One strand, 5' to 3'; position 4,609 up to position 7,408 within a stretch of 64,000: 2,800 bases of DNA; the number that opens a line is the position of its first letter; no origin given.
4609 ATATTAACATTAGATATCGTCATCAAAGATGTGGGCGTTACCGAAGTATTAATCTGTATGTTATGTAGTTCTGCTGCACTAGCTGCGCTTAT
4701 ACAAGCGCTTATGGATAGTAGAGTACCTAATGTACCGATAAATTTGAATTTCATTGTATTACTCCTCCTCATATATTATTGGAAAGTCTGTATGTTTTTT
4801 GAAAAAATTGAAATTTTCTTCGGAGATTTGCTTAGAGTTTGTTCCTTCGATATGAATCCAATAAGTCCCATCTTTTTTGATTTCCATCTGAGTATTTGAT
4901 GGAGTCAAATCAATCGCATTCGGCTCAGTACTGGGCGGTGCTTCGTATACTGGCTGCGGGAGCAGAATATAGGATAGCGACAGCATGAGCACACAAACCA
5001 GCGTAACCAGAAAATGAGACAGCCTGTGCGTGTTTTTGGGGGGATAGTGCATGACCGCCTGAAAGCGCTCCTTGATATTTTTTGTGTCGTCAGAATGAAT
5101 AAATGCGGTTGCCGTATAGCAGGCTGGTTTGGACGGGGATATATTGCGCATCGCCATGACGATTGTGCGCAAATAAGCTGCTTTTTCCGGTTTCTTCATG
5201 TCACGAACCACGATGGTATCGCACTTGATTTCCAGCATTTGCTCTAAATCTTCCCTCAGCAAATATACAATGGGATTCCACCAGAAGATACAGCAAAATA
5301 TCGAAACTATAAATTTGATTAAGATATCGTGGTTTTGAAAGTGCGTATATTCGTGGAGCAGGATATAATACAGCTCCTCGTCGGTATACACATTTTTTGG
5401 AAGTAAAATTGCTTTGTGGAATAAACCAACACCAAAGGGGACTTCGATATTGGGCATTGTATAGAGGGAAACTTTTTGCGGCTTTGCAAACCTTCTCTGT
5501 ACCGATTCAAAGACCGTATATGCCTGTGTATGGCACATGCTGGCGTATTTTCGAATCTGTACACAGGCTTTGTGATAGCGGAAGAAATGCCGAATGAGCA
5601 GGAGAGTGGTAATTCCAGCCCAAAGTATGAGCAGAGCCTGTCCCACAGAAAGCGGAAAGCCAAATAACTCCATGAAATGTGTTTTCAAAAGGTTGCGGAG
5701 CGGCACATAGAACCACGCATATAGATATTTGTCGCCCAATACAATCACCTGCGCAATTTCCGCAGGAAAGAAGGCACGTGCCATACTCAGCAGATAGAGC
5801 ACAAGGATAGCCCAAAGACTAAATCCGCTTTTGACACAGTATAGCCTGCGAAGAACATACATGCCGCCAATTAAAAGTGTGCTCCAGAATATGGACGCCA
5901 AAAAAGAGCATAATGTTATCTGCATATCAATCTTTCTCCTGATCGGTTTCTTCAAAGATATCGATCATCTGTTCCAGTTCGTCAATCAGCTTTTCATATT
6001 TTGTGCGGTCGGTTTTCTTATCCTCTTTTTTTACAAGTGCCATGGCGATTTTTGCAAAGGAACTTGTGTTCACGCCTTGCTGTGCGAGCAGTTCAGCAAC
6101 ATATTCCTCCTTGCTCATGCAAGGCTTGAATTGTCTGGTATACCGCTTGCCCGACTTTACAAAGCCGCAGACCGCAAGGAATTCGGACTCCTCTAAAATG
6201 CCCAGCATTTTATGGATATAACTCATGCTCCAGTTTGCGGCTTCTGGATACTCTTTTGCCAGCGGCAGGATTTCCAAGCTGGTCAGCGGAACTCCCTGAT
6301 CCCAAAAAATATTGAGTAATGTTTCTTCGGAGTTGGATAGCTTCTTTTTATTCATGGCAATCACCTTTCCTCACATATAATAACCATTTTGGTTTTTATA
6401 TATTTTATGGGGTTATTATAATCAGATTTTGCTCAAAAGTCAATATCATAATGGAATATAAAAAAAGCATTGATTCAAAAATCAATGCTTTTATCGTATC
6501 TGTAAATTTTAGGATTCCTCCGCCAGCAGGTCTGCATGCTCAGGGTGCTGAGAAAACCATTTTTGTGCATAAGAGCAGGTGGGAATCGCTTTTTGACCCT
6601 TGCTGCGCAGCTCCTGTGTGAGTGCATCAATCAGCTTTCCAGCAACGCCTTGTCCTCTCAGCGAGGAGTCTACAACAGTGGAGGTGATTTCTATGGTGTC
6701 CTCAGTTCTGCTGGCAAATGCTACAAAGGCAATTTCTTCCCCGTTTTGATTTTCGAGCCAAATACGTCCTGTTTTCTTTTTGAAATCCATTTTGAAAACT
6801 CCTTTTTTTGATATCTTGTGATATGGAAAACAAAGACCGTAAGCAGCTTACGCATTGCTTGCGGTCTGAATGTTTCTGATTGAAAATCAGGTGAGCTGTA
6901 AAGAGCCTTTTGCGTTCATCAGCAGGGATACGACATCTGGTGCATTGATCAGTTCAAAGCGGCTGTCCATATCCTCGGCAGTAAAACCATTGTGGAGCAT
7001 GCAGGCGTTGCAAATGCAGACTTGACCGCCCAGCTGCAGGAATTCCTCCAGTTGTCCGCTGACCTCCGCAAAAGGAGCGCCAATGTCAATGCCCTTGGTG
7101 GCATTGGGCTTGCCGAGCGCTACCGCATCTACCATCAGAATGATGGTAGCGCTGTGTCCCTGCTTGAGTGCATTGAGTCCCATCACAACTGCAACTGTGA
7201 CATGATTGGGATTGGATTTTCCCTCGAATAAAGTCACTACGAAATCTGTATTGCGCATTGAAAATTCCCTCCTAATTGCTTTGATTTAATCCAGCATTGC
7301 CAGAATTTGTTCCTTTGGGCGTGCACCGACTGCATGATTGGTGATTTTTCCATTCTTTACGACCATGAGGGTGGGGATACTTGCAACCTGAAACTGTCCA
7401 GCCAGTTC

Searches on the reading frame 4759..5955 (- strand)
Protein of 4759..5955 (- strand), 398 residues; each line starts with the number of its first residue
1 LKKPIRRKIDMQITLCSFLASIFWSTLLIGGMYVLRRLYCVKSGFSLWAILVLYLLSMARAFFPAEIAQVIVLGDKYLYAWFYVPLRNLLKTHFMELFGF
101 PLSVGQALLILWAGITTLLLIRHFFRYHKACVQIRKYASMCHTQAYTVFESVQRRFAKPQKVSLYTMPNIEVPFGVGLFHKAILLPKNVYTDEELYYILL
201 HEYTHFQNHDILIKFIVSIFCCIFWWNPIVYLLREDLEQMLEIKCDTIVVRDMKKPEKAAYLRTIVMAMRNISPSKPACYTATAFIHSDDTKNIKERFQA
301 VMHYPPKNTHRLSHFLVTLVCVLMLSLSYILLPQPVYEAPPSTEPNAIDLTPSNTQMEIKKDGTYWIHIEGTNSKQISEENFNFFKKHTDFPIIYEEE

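Call 3: search_protein_families(library=pfam, proteins=[window:4759-5955:-], max_evalue=0.1)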
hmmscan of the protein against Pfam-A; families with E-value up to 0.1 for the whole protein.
window:4759-5955:- (398 aa): 2 families
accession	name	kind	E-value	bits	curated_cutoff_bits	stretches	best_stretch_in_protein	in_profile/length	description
PF05569.17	Peptidase_M56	-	1.4e-30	107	31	1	103-300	97-295/296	BlaR1 peptidase M56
PF14521.12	Aspzincin_M35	-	0.095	13.6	30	0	135-208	32-105/142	Lysine-specific metallo-endopeptidase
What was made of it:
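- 4759..5925 (-): M56 (BlaR1-type) membrane metalloprotease with the HEYTH motif and a short C-terminal ectodomain. It has no penicillin-binding sensor domain. The probable ATG is at 5925; the ORF extends to 5955. PF05569 E 1.4e-30 (call 3).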

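Call 4: search_protein_families(library=ncbifam, proteins=[window:4759-5955:-], max_evalue=0.1)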
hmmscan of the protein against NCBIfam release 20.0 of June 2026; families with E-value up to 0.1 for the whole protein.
window:4759-5955:- (398 aa): 3 families
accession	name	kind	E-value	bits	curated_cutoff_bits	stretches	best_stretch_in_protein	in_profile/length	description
NF000326.1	blaR1_generic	equivalog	2.6e-27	95.4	400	1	106-327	104-327/585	BlaR1 family beta-lactam sensor/signal transducer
NF033109.1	sensor_MecR1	exception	1.1e-15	57.2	1200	1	145-329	147-330/585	beta-lactam sensor/signal transducer MecR1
NF033108.1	sensor_BlaR1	exception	4.3e-11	42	1200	1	183-323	180-317/585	beta-lactam sensor/signal transducer BlaR1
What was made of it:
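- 4759..5925 (-): NCBIfam blaR1_generic gives only 95 bits against a cut-off of 400 and covers model positions 104-327 of 585 (call 4).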

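Call 62: find_homologous_proteins(query=window:4759-5955:-, max_evalue=1e-10)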
Query window:4759-5955:- (398 aa): 406 proteins with E <= 1e-10 among 2329 candidates; the best 120 are listed.
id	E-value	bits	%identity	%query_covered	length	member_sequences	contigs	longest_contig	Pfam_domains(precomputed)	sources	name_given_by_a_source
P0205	2.1e-239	813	90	97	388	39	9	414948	PF05569.18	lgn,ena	-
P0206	1.1e-232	790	91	95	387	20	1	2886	PF05569.18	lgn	-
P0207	5.4e-174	597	72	90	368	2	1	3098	PF05569.18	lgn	-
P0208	1.9e-166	572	69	92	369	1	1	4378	PF05569.18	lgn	-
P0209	2.5e-144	499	59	95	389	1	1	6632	PF05569.18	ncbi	-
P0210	2.0e-132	460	58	88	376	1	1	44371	PF05569.18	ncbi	-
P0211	2.9e-117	410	97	48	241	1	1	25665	PF05569.18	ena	-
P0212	2.8e-104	368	45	99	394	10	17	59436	PF05569.18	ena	-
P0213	5.2e-101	357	46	97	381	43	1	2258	PF05569.18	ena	-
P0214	3.7e-98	347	45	97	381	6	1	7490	PF05569.18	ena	-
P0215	7.3e-98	346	44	97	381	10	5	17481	PF05569.18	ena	-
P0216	4.1e-97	344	43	95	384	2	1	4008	PF05569.18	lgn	-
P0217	1.3e-96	342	45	97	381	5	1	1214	PF05569.18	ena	-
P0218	1.4e-96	342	44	95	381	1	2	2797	PF05569.18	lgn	-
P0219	6.2e-96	340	45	95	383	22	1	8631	PF05569.18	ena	-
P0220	7.0e-96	340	44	97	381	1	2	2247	PF05569.18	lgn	-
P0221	1.6e-95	339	43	97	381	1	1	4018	PF05569.18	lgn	-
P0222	6.9e-95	337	44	94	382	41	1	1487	PF05569.18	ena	-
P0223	1.3e-93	333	43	97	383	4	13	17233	PF05569.18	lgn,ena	-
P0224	1.8e-93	332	43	95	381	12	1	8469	PF05569.18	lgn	-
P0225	1.9e-93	332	45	94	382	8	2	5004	PF05569.18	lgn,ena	-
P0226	6.5e-93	330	44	97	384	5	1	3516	PF05569.18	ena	-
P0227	6.7e-93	330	41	95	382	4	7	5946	PF05569.18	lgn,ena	-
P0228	1.5e-92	329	43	97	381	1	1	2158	PF05569.18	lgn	-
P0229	2.7e-92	328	41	95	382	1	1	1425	PF05569.18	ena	-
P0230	6.2e-92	327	45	90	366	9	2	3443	PF05569.18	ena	-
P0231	9.2e-92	326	43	95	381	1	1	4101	PF05569.18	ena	-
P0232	9.7e-92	326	42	97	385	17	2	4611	PF05569.18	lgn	-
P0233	1.3e-91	326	41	95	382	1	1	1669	PF05569.18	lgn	-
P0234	1.3e-91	326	44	90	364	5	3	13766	PF05569.18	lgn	-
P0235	4.6e-91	324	45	90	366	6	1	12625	PF05569.18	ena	-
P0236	8.9e-91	323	44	93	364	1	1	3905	PF05569.18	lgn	-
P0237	2.8e-90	321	42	94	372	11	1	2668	PF05569.18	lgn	-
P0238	7.0e-90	320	45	90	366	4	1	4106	PF05569.18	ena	-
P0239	8.4e-90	320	42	95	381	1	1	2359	PF05569.18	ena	-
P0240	1.5e-89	319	44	90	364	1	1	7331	PF05569.18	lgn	-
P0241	1.6e-89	319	44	90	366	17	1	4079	PF05569.18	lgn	-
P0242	2.0e-89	319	43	90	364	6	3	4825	PF05569.18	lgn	-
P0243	2.2e-89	319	42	95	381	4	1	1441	PF05569.18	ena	-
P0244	2.5e-89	318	42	95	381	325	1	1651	PF05569.18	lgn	-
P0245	4.8e-89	317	40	94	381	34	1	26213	PF05569.18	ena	-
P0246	4.9e-89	317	44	93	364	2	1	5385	PF05569.18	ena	-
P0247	1.0e-88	316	43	93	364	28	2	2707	PF05569.18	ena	-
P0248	1.5e-88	316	40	97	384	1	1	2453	PF05569.18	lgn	-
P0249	1.9e-87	312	44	93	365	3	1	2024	PF05569.18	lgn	-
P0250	4.5e-87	311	44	90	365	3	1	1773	PF05569.18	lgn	-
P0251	5.8e-87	311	42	90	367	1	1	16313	PF05569.18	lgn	-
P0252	6.1e-87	311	42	90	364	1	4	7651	PF05569.18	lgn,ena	-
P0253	7.5e-87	310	42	93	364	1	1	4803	PF05569.18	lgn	-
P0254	2.5e-86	308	42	93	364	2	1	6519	PF05569.18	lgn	-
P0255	5.6e-86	307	41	95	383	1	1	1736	PF05569.18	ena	-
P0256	2.2e-85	305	43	94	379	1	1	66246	PF05569.18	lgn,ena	-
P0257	5.0e-85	304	40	96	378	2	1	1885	PF05569.18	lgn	-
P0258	9.1e-85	303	41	90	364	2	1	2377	PF05569.18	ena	-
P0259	1.1e-84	303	40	97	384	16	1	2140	PF05569.18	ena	-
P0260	6.8e-84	300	40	90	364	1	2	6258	PF05569.18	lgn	-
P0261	1.2e-83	300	42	90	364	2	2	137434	PF05569.18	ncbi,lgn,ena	-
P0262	4.7e-83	298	40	97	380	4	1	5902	PF05569.18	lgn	-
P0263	6.7e-83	297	41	90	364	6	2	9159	PF05569.18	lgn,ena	-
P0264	1.3e-80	290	43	85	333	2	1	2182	PF05569.18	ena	-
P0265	1.1e-79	287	41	96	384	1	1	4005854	PF05569.18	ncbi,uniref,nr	ncbi:M56 family metallopeptidase [Agathobaculum sp. NTUH-O15-33]|uniref:M56 family metallopeptidase 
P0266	4.5e-79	285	39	97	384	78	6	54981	PF05569.18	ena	-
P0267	1.4e-78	283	40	95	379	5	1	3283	PF05569.18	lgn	-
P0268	4.2e-78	281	39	97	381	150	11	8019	PF05569.18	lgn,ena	-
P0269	5.8e-78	281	40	97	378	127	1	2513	PF05569.18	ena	-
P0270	1.1e-77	280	38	97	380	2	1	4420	PF05569.18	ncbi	-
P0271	1.2e-77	280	40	97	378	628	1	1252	PF05569.18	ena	-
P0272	1.7e-77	279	41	95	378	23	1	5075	PF05569.18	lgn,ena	-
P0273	1.8e-77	279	39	97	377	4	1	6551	PF05569.18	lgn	-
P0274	1.8e-77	279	39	97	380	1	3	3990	PF05569.18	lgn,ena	-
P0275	4.1e-77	278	39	93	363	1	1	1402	PF05569.18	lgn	-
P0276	4.1e-77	278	39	97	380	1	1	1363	PF05569.18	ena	-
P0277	4.4e-77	278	39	97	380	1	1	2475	PF05569.18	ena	-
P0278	4.5e-77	278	39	97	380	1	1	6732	PF05569.18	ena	-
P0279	4.7e-77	278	39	97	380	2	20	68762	PF05569.18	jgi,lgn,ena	jgi:beta-lactamase regulating signal transducer with metallopeptidase domain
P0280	6.9e-77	277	40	95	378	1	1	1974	PF05569.18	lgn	-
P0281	8.5e-77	277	39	97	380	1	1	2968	PF05569.18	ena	-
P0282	1.2e-76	277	39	97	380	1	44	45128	PF05569.18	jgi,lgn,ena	jgi:beta-lactamase regulating signal transducer with metallopeptidase domain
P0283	1.3e-76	277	39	97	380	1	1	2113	PF05569.18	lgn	-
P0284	2.8e-76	275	39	97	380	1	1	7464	PF05569.18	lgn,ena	-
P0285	3.7e-76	275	40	95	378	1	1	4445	PF05569.18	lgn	-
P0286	3.8e-76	275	39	97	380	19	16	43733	PF05569.18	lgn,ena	-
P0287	4.1e-76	275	39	97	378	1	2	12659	PF05569.18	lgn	-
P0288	4.7e-76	275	38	97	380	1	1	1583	PF05569.18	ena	-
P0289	6.0e-76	274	39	97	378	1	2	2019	PF05569.18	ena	-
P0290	6.6e-76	274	39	97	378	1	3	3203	PF05569.18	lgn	-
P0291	6.7e-76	274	38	94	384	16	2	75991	PF05569.18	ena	-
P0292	6.7e-76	274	39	97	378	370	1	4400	PF05569.18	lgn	-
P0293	8.0e-76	274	38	97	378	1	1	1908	PF05569.18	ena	-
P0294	9.1e-76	274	38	95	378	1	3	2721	PF05569.18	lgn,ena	-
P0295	9.2e-76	274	38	97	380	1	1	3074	PF05569.18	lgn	-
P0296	9.9e-76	274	38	97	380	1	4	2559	PF05569.18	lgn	-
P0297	1.1e-75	273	39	95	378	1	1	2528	PF05569.18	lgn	-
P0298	1.1e-75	273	38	97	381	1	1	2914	PF05569.18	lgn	-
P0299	1.2e-75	273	38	97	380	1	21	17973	PF05569.18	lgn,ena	-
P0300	1.2e-75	273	38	97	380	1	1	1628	PF05569.18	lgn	-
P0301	1.4e-75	273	39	97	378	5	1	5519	PF05569.18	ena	-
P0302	1.5e-75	273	38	95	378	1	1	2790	PF05569.18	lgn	-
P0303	1.6e-75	273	38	97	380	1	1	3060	PF05569.18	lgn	-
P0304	1.9e-75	273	38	95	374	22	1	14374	PF05569.18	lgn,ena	-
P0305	2.0e-75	273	38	95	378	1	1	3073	PF05569.18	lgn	-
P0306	2.7e-75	272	39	95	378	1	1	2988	PF05569.18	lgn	-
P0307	2.7e-75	272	39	97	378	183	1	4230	PF05569.18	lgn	-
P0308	2.7e-75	272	38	97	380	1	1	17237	PF05569.18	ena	-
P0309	3.3e-75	272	38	95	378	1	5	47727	PF05569.18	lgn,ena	-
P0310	5.6e-75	271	38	97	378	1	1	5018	PF05569.18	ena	-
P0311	9.1e-75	270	37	98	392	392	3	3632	PF05569.18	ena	-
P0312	1.1e-74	270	39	97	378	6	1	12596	PF05569.18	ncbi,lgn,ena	-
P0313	1.1e-74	270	38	97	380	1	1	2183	PF05569.18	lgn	-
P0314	1.4e-74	270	38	97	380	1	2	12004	PF05569.18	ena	-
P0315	1.8e-74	269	38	97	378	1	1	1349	PF05569.18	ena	-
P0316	2.6e-74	269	38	95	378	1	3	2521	PF05569.18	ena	-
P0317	2.6e-74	269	38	97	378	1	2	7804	PF05569.18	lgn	-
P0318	3.9e-74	268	37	92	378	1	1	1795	PF05569.18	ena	-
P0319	4.3e-74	268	38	97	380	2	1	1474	PF05569.18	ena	-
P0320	4.6e-74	268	38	95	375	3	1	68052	PF05569.18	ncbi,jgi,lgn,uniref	ncbi:MAG: M56 family metallopeptidase [Agathobaculum sp.]|jgi:beta-lactamase regulating signal trans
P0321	5.9e-74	268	38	97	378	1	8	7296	PF05569.18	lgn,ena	-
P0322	6.1e-74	268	39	97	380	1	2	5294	PF05569.18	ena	-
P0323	6.2e-74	268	38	97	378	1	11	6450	PF05569.18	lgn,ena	-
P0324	6.3e-74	268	37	97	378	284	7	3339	PF05569.18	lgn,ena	-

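Call 64: find_related_loci(query=A6, collection=metagenome_contigs, flank=6000)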
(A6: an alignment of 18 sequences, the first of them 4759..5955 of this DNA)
Query A6 (398 aa) in metagenome_contigs; peptide patterns used: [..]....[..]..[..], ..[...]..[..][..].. (x = any residue, [..] = any of these).
226 stretches matched a pattern; 174 encode a relative of the query (tblastn E <= 1e-3); the best 80 are kept; 80 distinct loci.
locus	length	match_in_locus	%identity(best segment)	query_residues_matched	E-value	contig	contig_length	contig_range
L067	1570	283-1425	46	11-396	3e-116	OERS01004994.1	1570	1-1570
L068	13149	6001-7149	44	9-396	2e-103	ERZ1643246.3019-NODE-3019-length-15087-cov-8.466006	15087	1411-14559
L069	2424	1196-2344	44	9-396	6e-108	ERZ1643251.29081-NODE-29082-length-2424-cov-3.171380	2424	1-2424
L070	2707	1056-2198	44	11-396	3e-105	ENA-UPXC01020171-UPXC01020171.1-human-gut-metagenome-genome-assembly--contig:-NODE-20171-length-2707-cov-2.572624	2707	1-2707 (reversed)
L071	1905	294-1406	45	11-385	1e-107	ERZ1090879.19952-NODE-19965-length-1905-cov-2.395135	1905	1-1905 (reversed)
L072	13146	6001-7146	40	1-386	1e-99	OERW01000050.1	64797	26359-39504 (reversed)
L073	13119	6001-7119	43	11-387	2e-95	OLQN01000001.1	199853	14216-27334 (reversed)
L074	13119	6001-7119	43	11-387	2e-95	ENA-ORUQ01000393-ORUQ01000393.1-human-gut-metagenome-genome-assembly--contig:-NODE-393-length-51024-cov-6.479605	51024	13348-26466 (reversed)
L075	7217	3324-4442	42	11-387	8e-95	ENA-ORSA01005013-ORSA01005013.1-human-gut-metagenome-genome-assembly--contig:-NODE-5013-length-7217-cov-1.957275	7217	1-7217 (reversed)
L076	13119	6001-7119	42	11-387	2e-94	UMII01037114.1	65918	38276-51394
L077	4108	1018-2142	43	9-387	2e-91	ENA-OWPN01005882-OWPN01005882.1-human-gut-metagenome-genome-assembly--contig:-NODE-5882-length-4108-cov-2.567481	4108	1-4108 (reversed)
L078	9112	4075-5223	42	9-396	3e-89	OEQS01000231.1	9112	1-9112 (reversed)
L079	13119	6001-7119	43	11-387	2e-95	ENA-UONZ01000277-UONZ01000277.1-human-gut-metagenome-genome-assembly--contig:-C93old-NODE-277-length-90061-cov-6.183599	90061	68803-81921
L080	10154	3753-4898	38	6-396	2e-82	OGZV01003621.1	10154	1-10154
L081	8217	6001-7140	37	2-393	2e-81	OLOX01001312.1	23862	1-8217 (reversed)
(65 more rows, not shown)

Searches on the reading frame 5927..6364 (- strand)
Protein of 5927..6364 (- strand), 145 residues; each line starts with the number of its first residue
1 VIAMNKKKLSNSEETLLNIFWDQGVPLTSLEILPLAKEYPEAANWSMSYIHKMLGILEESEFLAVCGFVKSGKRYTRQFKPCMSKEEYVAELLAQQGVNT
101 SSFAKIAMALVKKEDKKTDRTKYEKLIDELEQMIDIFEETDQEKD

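Call 3: search_protein_families(library=pfam, proteins=[window:5927-6364:-], max_evalue=0.1)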
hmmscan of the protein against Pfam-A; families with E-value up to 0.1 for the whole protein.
window:5927-6364:- (145 aa): 2 families
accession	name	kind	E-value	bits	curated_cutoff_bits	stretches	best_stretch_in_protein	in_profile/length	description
PF03965.22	Penicillinase_R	-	3.9e-07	30.9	22.6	1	9-131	1-114/115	Penicillinase repressor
PF11105.14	CCAP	-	0.068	13.6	27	0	99-140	52-93/128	Arthropod cardioacceleratory peptide 2a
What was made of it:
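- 5927..6355 (-): BlaI-like (Penicillinase_R) repressor gene. The probable ATG is at 6355. Its stop lies 1 nt before the M56 ATG. PF03965 E 3.9e-7, 30.9 bits against a cut-off of 22.6 (call 3).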

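Call 4: search_protein_families(library=ncbifam, proteins=[window:5927-6364:-], max_evalue=0.1)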
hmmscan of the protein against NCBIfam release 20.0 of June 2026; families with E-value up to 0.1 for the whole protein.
window:5927-6364:- (145 aa): 1 family
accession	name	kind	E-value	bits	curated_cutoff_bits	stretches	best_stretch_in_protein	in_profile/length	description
NF051891.1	TransRegFurHelico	equivalog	5.7e-06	26.3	200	1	4-76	20-90/148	ferric iron uptake transcriptional regulator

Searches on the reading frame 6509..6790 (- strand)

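Call 16: search_protein_families(library=pfam, proteins=[window:6509-6790:-], max_evalue=0.001)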
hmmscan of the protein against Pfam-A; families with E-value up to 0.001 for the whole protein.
window:6509-6790:- (93 aa): 4 families
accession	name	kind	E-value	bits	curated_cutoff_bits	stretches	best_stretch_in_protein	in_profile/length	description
PF14542.12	Acetyltransf_CG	-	1.6e-23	83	30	1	12-88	4-80/80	GCN5-related N-acetyl-transferase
PF00583.31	Acetyltransf_1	-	9.8e-09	35.9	20.7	1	5-69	30-96/116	Acetyltransferase (GNAT) family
PF13508.13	Acetyltransf_7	-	2.7e-07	31.3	27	1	8-69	3-65/84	Acetyltransferase (GNAT) domain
PF13673.13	Acetyltransf_10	-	0.00014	22.3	23.6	1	10-67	33-86/128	Acetyltransferase (GNAT) domain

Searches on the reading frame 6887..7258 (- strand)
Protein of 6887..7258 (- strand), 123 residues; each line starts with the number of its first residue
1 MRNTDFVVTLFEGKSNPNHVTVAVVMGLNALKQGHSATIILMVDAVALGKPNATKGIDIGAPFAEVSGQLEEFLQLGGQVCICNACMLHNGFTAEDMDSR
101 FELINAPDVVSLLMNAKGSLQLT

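Call 16: search_protein_families(library=pfam, proteins=[window:6887-7258:-], max_evalue=0.001)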
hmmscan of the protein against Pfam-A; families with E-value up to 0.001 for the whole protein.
window:6887-7258:- (123 aa): 1 family
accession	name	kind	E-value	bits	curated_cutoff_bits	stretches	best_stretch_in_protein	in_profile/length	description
PF02635.20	DsrE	-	2.4e-05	24.9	22.7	1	22-115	19-109/116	DsrE/DsrF-like family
